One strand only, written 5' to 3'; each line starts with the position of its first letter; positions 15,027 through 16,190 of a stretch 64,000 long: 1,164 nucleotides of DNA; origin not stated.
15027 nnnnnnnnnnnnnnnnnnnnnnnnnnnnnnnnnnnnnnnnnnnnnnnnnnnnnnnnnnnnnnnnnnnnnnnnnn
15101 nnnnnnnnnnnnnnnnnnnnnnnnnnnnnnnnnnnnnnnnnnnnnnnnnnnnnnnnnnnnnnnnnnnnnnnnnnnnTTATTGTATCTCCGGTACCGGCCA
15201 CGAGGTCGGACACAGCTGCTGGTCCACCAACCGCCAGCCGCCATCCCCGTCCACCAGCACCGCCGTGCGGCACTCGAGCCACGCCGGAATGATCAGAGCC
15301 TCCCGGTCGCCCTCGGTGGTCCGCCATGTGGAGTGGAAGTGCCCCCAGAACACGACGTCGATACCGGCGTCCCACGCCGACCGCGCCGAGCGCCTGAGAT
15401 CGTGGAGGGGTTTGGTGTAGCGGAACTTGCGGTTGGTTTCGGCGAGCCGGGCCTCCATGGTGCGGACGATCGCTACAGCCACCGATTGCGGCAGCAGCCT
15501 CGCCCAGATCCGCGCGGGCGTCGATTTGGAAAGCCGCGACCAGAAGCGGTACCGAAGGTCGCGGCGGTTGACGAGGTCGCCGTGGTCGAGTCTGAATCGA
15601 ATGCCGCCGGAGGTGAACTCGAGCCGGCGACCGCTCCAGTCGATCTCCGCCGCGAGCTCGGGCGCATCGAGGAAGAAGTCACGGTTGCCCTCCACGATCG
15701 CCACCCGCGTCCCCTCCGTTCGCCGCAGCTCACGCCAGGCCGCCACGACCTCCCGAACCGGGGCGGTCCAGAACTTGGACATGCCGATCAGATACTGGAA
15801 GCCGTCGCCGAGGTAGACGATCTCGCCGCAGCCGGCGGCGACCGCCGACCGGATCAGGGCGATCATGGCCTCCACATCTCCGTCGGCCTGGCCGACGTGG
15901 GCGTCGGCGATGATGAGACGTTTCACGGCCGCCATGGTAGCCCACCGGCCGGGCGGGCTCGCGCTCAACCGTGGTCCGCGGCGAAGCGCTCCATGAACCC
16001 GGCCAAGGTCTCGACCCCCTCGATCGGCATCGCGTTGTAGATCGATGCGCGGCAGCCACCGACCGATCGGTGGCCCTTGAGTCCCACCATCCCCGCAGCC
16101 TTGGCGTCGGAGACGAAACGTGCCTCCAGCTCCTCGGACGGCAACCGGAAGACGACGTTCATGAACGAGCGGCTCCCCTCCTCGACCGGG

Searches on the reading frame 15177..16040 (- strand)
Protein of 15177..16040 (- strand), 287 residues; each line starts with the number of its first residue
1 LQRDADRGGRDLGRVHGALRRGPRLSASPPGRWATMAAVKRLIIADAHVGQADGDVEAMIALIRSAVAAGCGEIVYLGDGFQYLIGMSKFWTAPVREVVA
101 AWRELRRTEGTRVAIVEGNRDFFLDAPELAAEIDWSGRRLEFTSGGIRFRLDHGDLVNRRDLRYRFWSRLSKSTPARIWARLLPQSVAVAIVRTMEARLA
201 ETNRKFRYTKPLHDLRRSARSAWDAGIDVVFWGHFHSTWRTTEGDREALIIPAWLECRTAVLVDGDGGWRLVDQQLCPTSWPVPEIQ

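Call 11: search_protein_families(library=pfam, proteins=[window:15177-16040:-], max_evalue=0.001)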
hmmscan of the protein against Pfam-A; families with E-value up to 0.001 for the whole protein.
window:15177-16040:- (287 aa): 1 family
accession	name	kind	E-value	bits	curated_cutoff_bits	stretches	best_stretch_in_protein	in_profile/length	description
PF12850.12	Metallophos_2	-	0.00017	22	27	0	42-239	4-120/154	Calcineurin-like phosphoesterase superfamily domain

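Call 81: search_protein_families(library=ncbifam, proteins=[window:15177-16040:-], max_evalue=0.00001)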
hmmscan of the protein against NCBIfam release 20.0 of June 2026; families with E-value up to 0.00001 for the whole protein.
window:15177-16040:- (287 aa): 2 families
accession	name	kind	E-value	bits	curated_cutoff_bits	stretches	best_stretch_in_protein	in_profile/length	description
NF003743.0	PRK05340.1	equivalog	1.5e-13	50.5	134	1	40-267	3-233/242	UDP-2,3-diacylglucosamine diphosphatase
TIGR01854.1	lipid_A_lpxH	equivalog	2.9e-07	30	190.35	1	42-238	2-197/231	UDP-2,3-diacylglucosamine diphosphatase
